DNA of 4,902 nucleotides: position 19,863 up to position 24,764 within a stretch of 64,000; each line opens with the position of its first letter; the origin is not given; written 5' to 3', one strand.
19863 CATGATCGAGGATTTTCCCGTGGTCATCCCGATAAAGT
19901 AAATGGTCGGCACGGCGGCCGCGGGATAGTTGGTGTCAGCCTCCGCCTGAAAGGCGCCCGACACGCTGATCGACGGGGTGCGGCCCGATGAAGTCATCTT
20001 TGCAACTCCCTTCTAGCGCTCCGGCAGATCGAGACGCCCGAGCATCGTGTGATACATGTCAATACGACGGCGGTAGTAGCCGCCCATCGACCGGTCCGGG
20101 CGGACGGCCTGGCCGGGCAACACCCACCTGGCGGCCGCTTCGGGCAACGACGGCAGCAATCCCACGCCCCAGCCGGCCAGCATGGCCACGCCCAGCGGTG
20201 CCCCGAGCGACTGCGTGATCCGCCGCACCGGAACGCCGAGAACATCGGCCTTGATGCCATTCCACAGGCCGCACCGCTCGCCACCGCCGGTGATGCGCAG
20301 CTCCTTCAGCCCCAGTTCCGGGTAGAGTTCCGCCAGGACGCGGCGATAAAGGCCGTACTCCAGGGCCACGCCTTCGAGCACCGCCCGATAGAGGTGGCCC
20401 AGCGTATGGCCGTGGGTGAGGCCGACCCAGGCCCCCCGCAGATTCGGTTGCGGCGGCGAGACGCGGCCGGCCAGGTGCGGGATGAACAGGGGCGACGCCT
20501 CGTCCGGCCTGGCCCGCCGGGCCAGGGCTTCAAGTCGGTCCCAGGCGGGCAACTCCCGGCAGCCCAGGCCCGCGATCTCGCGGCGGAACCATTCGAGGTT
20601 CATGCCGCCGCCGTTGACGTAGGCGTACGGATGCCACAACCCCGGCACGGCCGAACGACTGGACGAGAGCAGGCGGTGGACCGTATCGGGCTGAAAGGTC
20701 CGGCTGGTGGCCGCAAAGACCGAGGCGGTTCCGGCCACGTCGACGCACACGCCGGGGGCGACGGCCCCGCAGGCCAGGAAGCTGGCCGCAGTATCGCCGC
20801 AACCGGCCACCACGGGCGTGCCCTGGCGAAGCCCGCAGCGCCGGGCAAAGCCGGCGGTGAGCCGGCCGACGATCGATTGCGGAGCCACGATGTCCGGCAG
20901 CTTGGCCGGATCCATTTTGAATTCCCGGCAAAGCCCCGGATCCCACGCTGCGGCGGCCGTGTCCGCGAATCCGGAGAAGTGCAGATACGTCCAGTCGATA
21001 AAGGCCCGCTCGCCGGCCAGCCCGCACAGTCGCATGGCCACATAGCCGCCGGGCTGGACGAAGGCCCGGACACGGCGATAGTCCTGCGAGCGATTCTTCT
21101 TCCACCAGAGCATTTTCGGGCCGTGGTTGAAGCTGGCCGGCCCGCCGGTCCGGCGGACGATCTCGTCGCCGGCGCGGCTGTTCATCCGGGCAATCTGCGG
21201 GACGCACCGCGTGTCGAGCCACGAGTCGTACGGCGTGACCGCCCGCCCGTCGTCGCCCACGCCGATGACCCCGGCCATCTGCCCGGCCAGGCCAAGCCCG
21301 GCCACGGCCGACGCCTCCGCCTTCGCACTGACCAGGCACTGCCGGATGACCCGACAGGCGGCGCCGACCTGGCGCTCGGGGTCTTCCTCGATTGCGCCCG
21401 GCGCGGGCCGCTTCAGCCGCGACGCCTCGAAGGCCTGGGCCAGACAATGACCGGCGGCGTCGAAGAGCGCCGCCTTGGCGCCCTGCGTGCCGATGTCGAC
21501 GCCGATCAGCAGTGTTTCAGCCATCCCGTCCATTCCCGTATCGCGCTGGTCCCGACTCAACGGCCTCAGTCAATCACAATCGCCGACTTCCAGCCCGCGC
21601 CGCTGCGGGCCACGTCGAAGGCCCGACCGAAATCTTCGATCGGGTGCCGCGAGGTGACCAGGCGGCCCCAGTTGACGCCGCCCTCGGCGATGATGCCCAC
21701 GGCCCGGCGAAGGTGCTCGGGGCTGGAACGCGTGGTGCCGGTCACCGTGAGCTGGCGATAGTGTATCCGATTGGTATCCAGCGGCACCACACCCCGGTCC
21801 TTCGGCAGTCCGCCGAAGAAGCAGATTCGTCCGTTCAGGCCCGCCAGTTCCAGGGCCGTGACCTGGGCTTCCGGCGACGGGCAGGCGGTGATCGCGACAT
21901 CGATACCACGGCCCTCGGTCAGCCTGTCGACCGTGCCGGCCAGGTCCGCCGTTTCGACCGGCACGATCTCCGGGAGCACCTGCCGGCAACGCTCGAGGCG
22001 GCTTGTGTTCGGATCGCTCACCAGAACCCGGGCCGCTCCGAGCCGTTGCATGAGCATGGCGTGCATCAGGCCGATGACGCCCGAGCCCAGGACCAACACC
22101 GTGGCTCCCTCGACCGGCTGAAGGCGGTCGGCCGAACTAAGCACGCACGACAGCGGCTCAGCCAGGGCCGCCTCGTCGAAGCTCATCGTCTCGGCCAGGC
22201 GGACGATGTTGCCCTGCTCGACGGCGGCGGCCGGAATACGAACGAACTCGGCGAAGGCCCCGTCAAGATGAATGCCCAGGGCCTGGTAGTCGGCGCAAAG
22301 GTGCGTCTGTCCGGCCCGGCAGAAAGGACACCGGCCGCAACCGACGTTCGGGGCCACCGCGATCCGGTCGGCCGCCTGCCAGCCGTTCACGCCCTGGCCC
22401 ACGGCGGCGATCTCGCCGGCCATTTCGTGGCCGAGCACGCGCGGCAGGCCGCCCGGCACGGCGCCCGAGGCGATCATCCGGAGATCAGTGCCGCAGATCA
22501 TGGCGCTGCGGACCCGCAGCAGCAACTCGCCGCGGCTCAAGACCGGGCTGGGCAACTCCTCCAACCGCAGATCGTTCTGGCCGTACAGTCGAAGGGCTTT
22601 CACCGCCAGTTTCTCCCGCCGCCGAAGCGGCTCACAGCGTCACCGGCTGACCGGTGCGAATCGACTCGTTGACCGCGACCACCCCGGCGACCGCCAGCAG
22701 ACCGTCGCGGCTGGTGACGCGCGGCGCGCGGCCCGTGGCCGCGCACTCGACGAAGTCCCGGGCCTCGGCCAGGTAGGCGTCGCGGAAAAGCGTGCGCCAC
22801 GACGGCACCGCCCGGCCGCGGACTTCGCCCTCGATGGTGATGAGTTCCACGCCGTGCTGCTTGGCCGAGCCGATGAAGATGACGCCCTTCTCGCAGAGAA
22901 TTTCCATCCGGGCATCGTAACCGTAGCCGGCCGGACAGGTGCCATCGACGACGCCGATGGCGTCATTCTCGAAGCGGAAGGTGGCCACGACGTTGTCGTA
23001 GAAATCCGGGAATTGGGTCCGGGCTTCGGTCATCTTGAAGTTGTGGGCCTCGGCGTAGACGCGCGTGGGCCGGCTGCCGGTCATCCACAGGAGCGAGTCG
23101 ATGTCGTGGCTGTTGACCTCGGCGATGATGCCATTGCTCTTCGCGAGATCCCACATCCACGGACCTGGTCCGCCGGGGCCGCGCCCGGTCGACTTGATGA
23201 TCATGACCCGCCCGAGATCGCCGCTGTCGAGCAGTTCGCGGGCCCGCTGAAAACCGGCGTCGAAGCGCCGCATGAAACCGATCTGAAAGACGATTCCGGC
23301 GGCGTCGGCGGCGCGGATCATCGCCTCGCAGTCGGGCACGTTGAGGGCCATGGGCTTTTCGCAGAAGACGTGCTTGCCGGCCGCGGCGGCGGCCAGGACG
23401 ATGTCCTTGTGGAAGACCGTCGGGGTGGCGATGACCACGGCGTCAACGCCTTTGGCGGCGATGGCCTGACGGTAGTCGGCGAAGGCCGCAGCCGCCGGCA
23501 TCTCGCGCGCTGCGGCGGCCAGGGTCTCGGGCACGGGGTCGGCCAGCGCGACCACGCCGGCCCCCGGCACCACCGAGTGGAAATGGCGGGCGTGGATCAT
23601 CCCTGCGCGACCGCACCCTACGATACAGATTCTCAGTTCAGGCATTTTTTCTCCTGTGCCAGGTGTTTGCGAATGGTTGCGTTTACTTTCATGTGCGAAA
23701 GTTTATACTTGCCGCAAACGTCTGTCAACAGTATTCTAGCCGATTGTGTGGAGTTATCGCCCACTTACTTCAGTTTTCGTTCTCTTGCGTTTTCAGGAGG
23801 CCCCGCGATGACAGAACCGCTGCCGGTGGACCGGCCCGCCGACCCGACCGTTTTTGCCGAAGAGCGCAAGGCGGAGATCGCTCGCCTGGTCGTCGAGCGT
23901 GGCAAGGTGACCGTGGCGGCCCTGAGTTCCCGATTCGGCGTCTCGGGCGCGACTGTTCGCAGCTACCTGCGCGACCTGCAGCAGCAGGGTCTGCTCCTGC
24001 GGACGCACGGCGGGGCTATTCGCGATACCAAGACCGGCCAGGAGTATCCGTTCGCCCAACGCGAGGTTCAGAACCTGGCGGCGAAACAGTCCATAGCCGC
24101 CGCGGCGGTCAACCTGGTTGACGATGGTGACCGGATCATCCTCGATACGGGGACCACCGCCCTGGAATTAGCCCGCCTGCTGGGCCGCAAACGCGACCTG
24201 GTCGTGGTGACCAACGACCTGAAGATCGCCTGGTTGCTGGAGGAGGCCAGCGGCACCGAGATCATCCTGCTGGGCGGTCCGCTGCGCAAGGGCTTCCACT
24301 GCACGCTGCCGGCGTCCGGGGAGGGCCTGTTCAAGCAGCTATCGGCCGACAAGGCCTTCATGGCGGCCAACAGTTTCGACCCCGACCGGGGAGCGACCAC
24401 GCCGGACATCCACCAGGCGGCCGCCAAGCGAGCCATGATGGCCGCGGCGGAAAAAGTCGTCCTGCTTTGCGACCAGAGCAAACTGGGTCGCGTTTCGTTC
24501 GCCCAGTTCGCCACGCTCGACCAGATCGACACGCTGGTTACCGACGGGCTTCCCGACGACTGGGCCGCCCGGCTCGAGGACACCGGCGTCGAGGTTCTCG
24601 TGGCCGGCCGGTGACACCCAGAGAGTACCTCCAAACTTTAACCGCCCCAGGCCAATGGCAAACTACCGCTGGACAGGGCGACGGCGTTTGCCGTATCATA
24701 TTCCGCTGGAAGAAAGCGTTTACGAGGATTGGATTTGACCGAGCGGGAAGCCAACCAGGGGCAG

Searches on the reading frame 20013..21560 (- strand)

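Call 89: search_protein_families(library=pfam, proteins=[window:20013-21560:-], max_evalue=0.0001)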
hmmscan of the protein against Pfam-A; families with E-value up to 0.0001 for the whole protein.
window:20013-21560:- (515 aa): 2 families
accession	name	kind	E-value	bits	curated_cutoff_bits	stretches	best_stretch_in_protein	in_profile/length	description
PF00370.27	FGGY_N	-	3e-34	119.2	28.8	1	18-262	2-244/245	FGGY family of carbohydrate kinases, N-terminal domain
PF02782.22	FGGY_C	-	3e-23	83.1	27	1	275-465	4-197/198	FGGY family of carbohydrate kinases, C-terminal domain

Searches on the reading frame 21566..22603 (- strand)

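Call 89: search_protein_families(library=pfam, proteins=[window:21566-22603:-], max_evalue=0.0001)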
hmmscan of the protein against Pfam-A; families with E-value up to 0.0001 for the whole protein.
window:21566-22603:- (345 aa): 4 families
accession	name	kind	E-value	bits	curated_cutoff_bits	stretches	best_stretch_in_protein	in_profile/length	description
PF08240.17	ADH_N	-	7.5e-25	87.6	23.5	1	24-128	2-99/104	Alcohol dehydrogenase GroES-like domain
PF00107.32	ADH_zinc_N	-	3.7e-15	56.4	31.8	1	177-306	2-128/129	Zinc-binding dehydrogenase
PF16912.11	Glu_dehyd_C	-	6.2e-10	39.3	34.9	1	147-331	6-200/211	Glucose dehydrogenase C-terminus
PF01262.27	AlaDh_PNT_C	-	9.2e-06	25.7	23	1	163-246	25-105/214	Alanine dehydrogenase/PNT, C-terminal domain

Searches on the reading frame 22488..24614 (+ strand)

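Call 89: search_protein_families(library=pfam, proteins=[window:22488-24614:+], max_evalue=0.0001)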
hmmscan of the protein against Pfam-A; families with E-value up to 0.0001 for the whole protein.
window:22488-24614:+ (708 aa): 2 families
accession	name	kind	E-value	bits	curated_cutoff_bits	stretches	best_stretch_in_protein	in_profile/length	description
PF00455.28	DeoRC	-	1.8e-48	164.9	31.8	1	529-686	2-159/160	DeoR C terminal sensor domain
PF08220.18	HTH_DeoR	-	2.2e-13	50.1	21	1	460-515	1-56/57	DeoR-like helix-turn-helix domain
